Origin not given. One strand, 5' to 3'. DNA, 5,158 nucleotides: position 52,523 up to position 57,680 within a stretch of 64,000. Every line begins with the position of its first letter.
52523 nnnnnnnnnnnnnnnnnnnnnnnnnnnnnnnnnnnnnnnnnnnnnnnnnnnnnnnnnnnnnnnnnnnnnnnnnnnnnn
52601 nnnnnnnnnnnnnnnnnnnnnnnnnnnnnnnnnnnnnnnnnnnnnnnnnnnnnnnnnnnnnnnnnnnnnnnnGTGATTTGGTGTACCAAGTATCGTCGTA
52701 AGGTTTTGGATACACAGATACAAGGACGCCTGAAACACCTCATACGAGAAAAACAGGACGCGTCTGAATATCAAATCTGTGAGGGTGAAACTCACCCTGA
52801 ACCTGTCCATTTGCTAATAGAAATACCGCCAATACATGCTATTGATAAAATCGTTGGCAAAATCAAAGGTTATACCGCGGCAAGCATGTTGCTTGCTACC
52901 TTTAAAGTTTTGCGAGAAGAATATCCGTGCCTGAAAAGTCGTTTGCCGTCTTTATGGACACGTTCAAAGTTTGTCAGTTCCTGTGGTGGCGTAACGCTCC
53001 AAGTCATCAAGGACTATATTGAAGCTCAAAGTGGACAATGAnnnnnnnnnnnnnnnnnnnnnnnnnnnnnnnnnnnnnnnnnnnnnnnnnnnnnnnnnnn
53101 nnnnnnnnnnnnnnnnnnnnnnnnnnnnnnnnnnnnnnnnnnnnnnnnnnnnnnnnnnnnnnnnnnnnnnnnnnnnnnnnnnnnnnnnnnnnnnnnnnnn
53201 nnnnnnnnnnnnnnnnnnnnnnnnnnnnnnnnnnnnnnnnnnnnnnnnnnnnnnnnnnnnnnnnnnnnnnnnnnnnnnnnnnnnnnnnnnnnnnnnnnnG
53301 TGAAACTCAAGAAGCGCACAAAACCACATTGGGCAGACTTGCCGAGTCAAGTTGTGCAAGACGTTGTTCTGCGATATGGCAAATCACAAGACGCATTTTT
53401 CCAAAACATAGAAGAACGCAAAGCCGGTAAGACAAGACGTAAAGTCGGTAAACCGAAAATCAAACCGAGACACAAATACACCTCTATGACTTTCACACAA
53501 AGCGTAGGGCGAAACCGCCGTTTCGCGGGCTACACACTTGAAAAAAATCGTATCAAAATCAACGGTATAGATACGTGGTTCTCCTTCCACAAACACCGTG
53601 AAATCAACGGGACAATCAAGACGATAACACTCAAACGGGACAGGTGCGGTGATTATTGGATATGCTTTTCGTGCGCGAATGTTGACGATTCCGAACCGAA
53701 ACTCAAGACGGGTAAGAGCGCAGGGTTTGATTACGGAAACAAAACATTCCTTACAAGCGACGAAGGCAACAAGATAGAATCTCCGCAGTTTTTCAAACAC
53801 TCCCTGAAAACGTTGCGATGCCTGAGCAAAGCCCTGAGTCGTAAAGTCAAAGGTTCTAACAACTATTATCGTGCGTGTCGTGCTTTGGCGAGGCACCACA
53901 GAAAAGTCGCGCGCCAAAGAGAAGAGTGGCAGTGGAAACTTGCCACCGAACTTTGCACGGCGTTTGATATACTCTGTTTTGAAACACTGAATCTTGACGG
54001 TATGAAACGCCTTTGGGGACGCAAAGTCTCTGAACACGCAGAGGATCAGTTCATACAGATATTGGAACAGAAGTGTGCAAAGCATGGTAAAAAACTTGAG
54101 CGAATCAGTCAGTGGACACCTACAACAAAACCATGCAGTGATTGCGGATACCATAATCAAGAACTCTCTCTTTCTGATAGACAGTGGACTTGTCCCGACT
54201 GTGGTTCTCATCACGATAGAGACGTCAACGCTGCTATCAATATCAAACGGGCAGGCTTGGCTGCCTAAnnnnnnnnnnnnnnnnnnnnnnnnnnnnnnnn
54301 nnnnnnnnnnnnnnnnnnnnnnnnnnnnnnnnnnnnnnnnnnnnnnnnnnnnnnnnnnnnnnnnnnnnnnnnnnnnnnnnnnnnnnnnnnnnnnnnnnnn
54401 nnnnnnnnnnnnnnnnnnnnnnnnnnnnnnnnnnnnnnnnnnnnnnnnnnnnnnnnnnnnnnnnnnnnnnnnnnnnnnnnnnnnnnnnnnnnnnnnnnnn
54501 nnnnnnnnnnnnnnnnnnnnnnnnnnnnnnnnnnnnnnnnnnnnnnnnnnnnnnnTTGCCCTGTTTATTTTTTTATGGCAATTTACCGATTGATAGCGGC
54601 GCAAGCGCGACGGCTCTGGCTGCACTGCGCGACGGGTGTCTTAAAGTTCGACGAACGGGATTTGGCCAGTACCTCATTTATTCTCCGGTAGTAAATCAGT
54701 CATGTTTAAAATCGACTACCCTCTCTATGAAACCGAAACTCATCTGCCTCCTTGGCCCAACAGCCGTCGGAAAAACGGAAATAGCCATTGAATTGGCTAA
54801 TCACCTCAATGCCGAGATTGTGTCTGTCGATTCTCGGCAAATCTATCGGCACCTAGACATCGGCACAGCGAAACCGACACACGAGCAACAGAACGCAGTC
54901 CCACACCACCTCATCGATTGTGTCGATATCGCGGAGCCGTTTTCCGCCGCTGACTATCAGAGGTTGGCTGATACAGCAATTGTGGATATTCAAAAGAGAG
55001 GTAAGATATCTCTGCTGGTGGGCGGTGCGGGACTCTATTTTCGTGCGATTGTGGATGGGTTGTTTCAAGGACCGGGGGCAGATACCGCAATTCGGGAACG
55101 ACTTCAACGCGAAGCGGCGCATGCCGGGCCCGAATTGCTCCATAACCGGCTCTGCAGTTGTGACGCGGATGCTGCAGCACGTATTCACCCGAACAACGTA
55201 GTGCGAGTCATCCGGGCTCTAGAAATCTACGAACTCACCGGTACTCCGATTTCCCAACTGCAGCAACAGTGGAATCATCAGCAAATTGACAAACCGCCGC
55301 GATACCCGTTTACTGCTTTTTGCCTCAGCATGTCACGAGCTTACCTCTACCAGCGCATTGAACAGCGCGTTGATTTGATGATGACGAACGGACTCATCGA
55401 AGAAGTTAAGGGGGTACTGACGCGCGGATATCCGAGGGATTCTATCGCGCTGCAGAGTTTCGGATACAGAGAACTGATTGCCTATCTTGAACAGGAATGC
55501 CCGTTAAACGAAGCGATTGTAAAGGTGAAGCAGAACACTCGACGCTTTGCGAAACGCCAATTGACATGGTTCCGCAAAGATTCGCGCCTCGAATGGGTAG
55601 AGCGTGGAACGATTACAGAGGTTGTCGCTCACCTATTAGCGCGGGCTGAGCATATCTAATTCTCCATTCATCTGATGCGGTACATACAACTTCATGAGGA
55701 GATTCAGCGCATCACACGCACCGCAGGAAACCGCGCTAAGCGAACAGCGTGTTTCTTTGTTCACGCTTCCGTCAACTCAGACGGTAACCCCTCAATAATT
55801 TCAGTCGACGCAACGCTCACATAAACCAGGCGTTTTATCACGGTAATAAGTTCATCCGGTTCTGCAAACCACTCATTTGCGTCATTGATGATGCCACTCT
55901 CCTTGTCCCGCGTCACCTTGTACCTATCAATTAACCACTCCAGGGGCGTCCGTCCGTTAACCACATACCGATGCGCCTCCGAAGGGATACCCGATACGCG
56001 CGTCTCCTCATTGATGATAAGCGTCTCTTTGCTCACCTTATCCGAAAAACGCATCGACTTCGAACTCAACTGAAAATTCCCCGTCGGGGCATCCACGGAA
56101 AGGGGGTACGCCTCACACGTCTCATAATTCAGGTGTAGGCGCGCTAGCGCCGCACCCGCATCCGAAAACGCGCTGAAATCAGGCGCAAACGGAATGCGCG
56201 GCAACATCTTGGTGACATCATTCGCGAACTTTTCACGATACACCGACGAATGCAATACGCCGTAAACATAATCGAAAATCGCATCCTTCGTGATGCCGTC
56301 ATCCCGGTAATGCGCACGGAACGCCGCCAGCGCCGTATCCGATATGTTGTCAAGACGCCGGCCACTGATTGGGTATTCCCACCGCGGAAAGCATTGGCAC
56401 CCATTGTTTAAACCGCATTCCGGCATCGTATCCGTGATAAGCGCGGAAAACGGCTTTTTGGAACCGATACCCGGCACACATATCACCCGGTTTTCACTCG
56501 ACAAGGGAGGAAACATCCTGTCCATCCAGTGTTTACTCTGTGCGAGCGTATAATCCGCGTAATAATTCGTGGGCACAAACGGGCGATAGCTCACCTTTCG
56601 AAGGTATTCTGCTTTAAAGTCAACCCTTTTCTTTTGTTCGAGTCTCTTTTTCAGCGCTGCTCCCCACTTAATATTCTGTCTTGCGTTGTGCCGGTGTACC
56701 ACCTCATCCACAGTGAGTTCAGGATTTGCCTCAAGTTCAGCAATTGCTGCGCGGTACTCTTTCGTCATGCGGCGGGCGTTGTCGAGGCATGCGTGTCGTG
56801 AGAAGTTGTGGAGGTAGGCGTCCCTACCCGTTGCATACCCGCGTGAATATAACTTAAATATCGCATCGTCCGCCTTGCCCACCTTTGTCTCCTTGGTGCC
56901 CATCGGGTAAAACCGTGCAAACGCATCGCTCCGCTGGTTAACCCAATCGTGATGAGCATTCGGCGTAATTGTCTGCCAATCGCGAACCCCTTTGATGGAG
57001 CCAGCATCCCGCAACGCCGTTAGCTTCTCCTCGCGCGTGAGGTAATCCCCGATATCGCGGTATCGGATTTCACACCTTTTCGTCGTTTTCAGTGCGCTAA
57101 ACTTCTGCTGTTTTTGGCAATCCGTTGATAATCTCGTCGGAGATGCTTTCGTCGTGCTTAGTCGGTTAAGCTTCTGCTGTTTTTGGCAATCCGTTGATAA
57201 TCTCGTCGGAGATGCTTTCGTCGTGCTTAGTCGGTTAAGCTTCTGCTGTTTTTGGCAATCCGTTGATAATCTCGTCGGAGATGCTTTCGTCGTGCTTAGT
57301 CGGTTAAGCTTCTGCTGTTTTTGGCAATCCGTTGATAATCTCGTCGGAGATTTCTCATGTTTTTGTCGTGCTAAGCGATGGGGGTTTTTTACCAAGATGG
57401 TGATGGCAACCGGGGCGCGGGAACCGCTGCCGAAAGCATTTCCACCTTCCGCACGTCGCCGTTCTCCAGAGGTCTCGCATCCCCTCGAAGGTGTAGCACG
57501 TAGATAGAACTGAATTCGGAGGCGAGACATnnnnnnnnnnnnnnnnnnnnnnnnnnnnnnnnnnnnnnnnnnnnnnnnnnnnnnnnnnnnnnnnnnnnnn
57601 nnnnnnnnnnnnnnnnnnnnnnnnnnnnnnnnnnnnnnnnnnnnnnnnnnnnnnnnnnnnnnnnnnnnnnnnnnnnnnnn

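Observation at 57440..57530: Type ISP restriction enzyme gene split by a single-nucleotide frameshift within the conserved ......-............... motif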

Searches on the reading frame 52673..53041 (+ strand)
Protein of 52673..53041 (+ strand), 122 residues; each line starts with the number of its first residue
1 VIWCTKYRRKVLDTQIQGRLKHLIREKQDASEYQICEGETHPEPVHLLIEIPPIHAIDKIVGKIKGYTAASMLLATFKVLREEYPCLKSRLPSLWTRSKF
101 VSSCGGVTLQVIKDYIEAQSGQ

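Call 15: search_protein_families(library=pfam, proteins=[window:52673-53041:+], max_evalue=0.001)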
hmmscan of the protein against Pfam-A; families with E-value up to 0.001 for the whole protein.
window:52673-53041:+ (122 aa): 1 family
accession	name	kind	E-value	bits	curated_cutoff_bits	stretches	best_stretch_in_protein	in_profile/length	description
PF01797.21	Y1_Tnp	-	1.5e-27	96.6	23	1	1-119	9-121/121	Transposase IS200 like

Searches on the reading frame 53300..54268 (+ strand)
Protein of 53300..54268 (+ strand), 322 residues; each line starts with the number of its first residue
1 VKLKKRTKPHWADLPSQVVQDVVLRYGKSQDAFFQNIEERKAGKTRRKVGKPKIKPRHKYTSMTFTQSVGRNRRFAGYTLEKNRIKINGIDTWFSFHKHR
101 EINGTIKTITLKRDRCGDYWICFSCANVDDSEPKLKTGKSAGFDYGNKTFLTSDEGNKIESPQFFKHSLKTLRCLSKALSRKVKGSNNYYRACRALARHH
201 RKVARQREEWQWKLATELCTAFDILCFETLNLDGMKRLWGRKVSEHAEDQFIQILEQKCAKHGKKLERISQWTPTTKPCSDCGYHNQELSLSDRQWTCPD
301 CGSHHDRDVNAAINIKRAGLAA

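Call 15: search_protein_families(library=pfam, proteins=[window:53300-54268:+], max_evalue=0.001)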
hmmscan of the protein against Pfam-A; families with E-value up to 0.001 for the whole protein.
window:53300-54268:+ (322 aa): 2 families
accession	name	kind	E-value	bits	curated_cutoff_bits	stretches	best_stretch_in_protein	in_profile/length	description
PF07282.18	Cas12f1-like_TNB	-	2.7e-22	79.1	26.3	1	250-315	3-60/60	Cas12f1-like, TNB domain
PF01385.25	OrfB_IS605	-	5.5e-18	65.7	30.5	1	125-237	3-118/120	Probable transposase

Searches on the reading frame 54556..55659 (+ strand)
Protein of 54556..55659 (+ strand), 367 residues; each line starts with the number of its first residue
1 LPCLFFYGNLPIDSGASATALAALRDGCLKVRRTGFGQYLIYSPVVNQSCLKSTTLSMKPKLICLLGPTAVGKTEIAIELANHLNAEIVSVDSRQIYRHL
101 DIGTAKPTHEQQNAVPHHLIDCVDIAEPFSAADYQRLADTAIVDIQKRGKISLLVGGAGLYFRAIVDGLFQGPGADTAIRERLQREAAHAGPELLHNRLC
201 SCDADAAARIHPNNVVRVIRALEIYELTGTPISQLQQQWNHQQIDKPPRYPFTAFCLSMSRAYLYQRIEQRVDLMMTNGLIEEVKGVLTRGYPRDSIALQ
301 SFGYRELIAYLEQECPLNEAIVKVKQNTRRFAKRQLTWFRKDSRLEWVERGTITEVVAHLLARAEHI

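Call 15: search_protein_families(library=pfam, proteins=[window:54556-55659:+], max_evalue=0.001)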
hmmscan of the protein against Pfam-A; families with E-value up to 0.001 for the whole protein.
window:54556-55659:+ (367 aa): 3 families
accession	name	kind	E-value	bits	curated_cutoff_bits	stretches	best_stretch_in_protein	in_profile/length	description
PF01715.23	IPPT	-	1.7e-90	303.4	23.6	1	95-342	1-243/243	IPP transferase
PF01745.22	IPT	-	2.3e-08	34.2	20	1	62-135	3-77/233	Isopentenyl transferase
PF13671.12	AAA_33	-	0.00014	22.6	27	0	62-165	1-102/143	AAA domain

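Call 72: find_encoding_contigs(protein=window:54727-55656:+, flank=10000, max_places=5)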
Protein seq(310 aa) (310 aa): 1 contig read that carries it; 1 place shown.
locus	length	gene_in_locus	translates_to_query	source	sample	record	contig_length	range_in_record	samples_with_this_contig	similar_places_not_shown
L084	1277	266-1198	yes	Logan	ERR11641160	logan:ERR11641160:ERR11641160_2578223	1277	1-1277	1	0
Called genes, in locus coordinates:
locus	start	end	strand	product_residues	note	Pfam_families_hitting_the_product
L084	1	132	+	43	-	?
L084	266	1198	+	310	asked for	PF01745:IPT (weak), PF01715:IPPT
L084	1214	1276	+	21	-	?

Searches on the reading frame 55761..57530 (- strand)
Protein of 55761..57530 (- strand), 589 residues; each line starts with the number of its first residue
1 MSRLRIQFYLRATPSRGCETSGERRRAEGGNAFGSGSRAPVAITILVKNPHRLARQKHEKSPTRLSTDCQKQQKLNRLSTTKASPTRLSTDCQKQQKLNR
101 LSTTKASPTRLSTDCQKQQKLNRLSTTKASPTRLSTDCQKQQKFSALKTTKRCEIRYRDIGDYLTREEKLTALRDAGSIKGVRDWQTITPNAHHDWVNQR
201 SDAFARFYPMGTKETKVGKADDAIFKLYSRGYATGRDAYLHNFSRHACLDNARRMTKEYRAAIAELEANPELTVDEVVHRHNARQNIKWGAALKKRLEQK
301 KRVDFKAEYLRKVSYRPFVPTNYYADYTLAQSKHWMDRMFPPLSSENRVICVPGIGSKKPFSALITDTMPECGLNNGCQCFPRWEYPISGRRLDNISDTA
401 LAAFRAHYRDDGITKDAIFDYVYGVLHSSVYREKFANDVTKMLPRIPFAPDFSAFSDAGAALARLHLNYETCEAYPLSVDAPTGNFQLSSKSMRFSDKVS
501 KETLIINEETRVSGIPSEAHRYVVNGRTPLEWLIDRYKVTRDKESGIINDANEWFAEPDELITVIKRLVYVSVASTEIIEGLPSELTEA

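Call 13: find_encoding_contigs(protein=window:55761-57530:-, flank=10000, max_places=6)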
Protein window:55761-57530:- (589 aa): no gene with exactly this product is on record in the collection.

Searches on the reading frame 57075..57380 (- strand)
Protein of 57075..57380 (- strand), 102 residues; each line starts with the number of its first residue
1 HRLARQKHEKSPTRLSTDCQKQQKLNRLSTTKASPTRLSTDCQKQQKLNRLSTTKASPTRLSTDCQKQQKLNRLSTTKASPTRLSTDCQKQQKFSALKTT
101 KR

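Call 33: find_homologous_proteins(query=window:57075-57380:-, max_evalue=10)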
Query seq(102 aa) (102 aa): 1 proteins with E <= 10 among 4461 candidates.
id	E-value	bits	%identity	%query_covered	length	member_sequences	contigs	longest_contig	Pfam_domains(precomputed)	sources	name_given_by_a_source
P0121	2.7e+0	26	44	60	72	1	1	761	-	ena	-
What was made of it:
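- Tried and rejected: A search with the 102-aa repeat peptide against 5.8 billion proteins found nothing (call 33).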
